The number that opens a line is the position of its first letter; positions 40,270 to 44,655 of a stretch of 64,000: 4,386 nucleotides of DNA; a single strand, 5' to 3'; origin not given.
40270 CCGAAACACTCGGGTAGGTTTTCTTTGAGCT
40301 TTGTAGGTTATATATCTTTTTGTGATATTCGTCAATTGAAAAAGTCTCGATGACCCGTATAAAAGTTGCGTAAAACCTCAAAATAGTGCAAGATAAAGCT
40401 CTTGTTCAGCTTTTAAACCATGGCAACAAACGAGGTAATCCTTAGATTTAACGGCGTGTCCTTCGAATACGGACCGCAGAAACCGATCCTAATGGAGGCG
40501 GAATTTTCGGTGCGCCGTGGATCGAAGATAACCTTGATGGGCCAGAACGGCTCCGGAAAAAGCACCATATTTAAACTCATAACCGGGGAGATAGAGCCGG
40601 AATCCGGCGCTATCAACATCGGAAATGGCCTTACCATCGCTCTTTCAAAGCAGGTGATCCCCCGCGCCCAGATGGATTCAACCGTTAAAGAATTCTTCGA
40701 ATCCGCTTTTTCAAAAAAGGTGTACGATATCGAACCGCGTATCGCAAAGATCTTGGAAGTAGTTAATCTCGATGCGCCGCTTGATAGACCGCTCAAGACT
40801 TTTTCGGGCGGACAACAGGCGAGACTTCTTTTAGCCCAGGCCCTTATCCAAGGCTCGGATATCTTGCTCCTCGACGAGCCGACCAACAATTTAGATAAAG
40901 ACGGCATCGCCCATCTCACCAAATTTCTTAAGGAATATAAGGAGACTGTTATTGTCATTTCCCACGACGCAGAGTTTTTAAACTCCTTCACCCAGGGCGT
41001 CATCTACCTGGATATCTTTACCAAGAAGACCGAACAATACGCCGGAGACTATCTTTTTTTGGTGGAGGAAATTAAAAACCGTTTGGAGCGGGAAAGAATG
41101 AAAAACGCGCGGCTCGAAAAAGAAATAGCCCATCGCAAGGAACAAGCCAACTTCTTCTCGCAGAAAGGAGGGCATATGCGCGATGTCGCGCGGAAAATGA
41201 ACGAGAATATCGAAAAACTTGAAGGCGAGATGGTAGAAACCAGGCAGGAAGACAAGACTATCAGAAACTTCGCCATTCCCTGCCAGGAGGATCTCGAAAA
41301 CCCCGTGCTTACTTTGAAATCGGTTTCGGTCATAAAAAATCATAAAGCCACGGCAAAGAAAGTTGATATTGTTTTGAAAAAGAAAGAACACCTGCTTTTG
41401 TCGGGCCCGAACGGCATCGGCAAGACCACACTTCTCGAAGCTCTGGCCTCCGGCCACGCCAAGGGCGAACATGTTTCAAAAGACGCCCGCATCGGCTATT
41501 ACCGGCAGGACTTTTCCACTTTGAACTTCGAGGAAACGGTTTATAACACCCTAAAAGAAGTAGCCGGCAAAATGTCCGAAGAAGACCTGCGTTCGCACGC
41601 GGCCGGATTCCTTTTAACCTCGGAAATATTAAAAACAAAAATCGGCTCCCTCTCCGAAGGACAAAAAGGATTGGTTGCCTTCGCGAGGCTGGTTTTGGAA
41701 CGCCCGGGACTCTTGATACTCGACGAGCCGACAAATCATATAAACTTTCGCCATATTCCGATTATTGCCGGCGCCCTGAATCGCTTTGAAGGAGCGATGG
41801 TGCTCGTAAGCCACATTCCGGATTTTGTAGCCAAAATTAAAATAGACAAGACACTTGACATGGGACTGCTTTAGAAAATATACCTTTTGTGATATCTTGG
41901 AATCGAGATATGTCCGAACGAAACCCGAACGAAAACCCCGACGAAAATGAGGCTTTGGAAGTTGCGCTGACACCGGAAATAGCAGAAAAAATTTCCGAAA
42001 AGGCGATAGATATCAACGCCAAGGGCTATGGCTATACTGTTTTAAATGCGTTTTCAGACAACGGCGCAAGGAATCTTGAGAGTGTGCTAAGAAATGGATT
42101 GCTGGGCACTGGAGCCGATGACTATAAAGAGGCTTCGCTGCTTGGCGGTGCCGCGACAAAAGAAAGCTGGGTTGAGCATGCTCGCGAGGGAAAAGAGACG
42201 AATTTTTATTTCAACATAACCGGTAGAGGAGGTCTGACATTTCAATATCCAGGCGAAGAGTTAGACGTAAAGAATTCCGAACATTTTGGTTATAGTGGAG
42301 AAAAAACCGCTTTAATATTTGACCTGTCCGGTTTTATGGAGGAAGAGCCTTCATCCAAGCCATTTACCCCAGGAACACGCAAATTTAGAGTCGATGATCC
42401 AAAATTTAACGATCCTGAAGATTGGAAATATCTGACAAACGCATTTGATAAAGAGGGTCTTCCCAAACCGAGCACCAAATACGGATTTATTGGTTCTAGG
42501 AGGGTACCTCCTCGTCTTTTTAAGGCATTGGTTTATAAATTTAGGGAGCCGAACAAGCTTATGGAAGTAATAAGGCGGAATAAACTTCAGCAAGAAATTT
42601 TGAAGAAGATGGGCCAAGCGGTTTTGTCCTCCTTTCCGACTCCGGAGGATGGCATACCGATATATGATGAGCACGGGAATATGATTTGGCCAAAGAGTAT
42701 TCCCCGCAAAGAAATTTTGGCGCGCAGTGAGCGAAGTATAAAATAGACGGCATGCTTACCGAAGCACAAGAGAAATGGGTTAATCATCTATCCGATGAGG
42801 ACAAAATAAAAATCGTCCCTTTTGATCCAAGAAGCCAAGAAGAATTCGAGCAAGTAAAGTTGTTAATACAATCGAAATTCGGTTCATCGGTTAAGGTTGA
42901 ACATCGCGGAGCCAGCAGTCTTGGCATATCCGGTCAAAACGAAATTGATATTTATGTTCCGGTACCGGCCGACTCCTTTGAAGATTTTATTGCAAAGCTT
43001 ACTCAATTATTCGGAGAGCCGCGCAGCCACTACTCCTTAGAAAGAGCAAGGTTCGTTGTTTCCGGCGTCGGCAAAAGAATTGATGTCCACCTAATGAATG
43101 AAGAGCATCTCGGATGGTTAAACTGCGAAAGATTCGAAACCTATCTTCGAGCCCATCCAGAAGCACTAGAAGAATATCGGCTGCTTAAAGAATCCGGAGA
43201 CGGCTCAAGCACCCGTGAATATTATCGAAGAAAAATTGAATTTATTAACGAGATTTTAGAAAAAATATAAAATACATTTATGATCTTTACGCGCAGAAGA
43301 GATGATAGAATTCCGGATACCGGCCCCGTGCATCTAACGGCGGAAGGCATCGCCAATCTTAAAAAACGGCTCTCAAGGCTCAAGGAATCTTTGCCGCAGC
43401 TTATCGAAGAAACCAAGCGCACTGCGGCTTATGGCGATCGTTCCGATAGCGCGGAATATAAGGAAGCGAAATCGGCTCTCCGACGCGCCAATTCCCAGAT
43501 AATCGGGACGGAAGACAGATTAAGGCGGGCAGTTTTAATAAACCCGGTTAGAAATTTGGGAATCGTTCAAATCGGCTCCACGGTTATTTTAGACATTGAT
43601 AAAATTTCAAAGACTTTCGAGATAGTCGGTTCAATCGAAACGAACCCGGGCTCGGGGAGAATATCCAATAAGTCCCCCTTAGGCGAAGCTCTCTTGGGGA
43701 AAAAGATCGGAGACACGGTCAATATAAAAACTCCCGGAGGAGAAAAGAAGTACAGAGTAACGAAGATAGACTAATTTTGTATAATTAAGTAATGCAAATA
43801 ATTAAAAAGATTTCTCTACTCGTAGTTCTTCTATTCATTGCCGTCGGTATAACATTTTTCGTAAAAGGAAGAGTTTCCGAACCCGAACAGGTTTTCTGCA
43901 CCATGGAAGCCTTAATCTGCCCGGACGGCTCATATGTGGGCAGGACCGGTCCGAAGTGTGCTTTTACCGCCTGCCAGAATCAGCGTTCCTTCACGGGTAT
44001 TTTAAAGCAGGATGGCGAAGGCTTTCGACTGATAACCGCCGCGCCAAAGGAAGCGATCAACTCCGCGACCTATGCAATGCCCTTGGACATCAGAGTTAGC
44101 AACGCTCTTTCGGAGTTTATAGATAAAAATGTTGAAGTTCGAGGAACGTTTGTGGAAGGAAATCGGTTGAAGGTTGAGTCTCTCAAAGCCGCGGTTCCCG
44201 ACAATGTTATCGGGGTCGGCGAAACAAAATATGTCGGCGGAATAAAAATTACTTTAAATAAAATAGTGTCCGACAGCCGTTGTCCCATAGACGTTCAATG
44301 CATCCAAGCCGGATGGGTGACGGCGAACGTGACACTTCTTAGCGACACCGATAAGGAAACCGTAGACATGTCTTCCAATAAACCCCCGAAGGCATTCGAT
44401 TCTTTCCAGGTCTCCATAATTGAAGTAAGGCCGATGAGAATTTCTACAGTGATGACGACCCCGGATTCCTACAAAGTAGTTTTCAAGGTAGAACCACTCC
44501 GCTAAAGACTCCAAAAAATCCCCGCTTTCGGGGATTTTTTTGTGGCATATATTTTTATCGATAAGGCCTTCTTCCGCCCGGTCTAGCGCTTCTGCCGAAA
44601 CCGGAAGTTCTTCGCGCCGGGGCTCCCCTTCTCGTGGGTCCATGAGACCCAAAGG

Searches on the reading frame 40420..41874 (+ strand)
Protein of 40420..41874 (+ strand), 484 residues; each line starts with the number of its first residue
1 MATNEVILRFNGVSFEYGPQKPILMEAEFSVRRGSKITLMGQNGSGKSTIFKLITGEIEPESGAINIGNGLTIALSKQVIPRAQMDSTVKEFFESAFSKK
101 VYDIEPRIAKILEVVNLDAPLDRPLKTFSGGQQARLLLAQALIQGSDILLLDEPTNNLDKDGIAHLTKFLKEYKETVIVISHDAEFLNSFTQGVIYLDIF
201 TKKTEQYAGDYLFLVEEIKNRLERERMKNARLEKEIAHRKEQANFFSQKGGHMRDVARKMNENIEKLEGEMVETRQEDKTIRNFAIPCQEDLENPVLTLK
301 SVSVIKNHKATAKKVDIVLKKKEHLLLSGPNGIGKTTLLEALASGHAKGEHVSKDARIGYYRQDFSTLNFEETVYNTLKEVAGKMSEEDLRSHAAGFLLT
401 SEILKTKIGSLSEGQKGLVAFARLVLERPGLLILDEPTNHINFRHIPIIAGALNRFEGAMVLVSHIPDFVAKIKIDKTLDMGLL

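Call 4: search_protein_families(library=pfam, proteins=[window:40420-41874:+], max_evalue=0.01)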
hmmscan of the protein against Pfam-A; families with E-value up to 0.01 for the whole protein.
window:40420-41874:+ (484 aa): 38 families (the best 25 are shown)
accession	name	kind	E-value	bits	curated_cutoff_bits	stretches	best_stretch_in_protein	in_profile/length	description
PF00005.33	ABC_tran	-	1.2e-46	159.1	25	2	26-156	3-137/137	ABC transporter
PF13304.12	AAA_21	-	1.5e-19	71.6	27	3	394-467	221-300/304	AAA domain, putative AbiEii toxin, Type IV TA system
PF02463.25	SMC_N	-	1.5e-13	51.1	40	1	127-190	136-205/220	RecF/RecN/SMC N terminal domain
PF13555.12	AAA_29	-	2e-09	37.5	27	1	299-343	1-43/61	P-loop containing region of AAA domain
PF13401.12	AAA_22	-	2.8e-08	34.6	27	1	321-436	4-92/130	AAA domain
PF03193.22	RsgA_GTPase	-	1.1e-07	32.3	30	1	303-359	88-144/174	RsgA GTPase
PF13191.12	AAA_16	-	4e-07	31.1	32.6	1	322-352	24-55/167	AAA ATPase domain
PF20720.3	nSTAND3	-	5.6e-07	29.8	27.2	1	314-348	9-43/155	Novel STAND NTPase 3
PF00004.35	AAA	-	1.6e-06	29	21.2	0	325-345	1-21/131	ATPase family associated with various cellular activities (AAA)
PF13476.12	AAA_23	-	1.9e-05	25.8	27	1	323-346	20-43/201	AAA domain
PF13604.12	AAA_30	-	2.2e-05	24.7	27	0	320-348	16-44/191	AAA domain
PF05729.18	NACHT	-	2.3e-05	24.8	26.7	1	325-353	3-31/167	NACHT domain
PF02367.23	TsaE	-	3.3e-05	24.3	26.6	0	308-347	7-46/128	Threonylcarbamoyl adenosine biosynthesis protein TsaE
PF12775.13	AAA_7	-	4.3e-05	23.5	25.8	0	315-353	26-64/181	P-loop containing dynein motor region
PF13173.12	AAA_14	-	5.1e-05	23.7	27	0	323-354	3-28/129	AAA domain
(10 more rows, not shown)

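Call 9: search_protein_families(library=padloc, proteins=[window:40420-41874:+], max_evalue=1)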
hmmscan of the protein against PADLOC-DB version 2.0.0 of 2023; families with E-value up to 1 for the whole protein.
window:40420-41874:+ (484 aa): 74 families (the best 25 are shown)
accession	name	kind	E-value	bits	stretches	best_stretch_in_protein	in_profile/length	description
PDLC04135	mad3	-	1.2e-40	138.2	4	113-189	249-329/374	mads_3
PDLC02980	AriA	-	1.4e-18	66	4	129-188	239-304/304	-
PDLC04140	mad8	-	4.7e-12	44.1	2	308-346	13-51/314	mads_8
PDLC02335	AbiLi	-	8.9e-11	39.4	3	279-343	30-97/326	AbiLi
PDLC02914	ATPase-Toprim_I-B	-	1.6e-08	32.2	2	306-347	9-50/443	-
PDLC00284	PtuA1|PtuA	-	7.8e-08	29.6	2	269-344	34-105/545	AAA ATPase domain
PDLC00281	PtuA1|PtuA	-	8.4e-08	29.7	2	308-369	20-82/448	AAA ATPase domain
PDLC04541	PDC-M25A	-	3.6e-07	27.6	2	137-223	261-349/380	-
PDLC04164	AriA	-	4.7e-07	27.6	2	123-198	167-248/253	-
PDLC00075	GajA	-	6.4e-07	26.3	1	305-342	8-42/536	AAA ATPase domain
PDLC02981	AriAB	-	6.8e-07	26.3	1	320-343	21-44/694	-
PDLC00299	PtuA1|PtuA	-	1.1e-06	25.9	2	263-343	20-96/535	AAA ATPase domain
PDLC00303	PtuA1|PtuA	-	1.6e-06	25.5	2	39-114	17-98/386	AAA ATPase domain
PDLC03859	LmuB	-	1.8e-06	25.4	3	298-342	4-44/611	-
PDLC00292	PtuA1|PtuA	-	1.8e-06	24.6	2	214-345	223-358/726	AAA ATPase domain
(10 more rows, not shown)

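Call 25: find_related_loci(query=window:40420-41874:+, collection=genome_contigs, flank=6000)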
Query window:40420-41874:+ (484 aa) in genome_contigs; peptide patterns used: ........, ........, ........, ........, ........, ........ (x = any residue, [..] = any of these).
600 stretches matched a pattern (row limit reached: there are more); 570 encode a relative of the query (tblastn E <= 1e-3); the best 80 are kept; 80 distinct loci.
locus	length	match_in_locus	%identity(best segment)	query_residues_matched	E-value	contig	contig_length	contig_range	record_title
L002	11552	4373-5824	81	1-484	0e+0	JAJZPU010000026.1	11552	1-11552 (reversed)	MAG: bacterium isolate SKS1.bin17 NODE_9958_length_11552_cov_2.684989, whole genome shotgun sequence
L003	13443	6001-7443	81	4-484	0e+0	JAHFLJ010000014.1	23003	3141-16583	MAG: Candidatus Liptonbacteria bacterium isolate nzgw430 NODE_702_length_23004_cov_5.006074, whole genome shotgun sequen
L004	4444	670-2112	72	1-481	0e+0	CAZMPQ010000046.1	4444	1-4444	MAG TPA_asm: uncultured Candidatus Saccharibacteria bacterium isolate SRP237561_co1_44 genome assembly, contig: NODE_443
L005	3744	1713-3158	72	4-484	0e+0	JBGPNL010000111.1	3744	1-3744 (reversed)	MAG: Candidatus Paceibacteria bacterium isolate OBJ_0618_7090110_215 k141_525148_length_3744_cov_10.0000, whole genome s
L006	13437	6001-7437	73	5-484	0e+0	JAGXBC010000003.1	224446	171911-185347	MAG: Patescibacteria group bacterium isolate REEB91 contig-150_22, whole genome shotgun sequence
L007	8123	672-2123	71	1-484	0e+0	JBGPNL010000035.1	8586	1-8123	MAG: Candidatus Paceibacteria bacterium isolate OBJ_0618_7090110_215 k141_9481893_length_8586_cov_10.0059, whole genome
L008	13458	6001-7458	71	1-481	0e+0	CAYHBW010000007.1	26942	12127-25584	MAG TPA_asm: uncultured Candidatus Saccharibacteria bacterium isolate ERP119705_co11_432 genome assembly, contig: NODE_1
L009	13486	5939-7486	68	1-481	0e+0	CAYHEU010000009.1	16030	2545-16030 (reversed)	MAG TPA_asm: uncultured Candidatus Saccharibacteria bacterium isolate ERP119705_co13_212 genome assembly, contig: NODE_4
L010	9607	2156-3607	70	1-484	0e+0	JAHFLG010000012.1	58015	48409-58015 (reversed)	MAG: Candidatus Harrisonbacteria bacterium isolate nzgw428 NODE_593_length_58016_cov_3.438812, whole genome shotgun sequ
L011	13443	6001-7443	72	1-481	0e+0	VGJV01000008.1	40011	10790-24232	MAG: Candidatus Liptonbacteria bacterium isolate M_DeepCast_50m_m2_187 M_DeepCast_50m_m2_187_Ga0194121_10001466, whole g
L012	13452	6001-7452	71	1-484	0e+0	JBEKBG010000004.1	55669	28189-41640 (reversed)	MAG: Minisyncoccia bacterium isolate SPRUCE 130 SPRUCE_130_4, whole genome shotgun sequence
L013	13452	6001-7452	68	1-484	0e+0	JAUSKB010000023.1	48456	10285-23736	MAG: bacterium isolate E14_metabat.bin.348 E14_k141_1259318, whole genome shotgun sequence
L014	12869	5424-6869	71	1-481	0e+0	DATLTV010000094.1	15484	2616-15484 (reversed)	MAG TPA_asm: Candidatus Paceibacterota bacterium isolate SMAG_U13966 k141_504034, whole genome shotgun sequence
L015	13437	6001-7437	70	2-481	0e+0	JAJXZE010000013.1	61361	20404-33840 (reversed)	MAG: bacterium isolate BP7.bin39 NODE_576_length_61361_cov_1.748767, whole genome shotgun sequence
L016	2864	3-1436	71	7-484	0e+0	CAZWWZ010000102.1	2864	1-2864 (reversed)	MAG TPA_asm: uncultured Candidatus Saccharibacteria bacterium isolate binchicken_co3_549 genome assembly, contig: NODE_1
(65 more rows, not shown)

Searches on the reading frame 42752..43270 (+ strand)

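Call 32: search_protein_families(library=pfam, proteins=[window:42752-43270:+], max_evalue=10)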
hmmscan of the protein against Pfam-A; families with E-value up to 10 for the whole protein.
window:42752-43270:+ (172 aa): 1 family
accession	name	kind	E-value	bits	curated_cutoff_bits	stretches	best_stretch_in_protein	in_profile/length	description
PF04229.20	GrpB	-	2.3e-18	67.3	25.5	1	18-171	1-159/159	GrpB protein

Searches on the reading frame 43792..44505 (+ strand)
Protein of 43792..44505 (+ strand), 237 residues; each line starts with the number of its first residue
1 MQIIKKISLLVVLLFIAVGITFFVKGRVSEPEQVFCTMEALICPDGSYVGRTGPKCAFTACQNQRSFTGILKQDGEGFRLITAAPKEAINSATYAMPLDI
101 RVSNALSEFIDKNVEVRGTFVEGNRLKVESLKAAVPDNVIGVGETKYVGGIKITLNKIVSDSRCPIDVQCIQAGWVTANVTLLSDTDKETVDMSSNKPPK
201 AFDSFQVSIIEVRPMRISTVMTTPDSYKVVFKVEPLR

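Call 32: search_protein_families(library=pfam, proteins=[window:43792-44505:+], max_evalue=10)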
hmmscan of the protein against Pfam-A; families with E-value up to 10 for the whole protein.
window:43792-44505:+ (237 aa): 2 families
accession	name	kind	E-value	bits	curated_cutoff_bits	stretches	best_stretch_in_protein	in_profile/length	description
PF19135.5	DUF5818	-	0.0015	18.4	27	1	106-133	29-56/57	Protein of unknown function (DUF5818)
PF13786.12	DUF4179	-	0.16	12.9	30.1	1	102-162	39-83/94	Domain of unknown function (DUF4179)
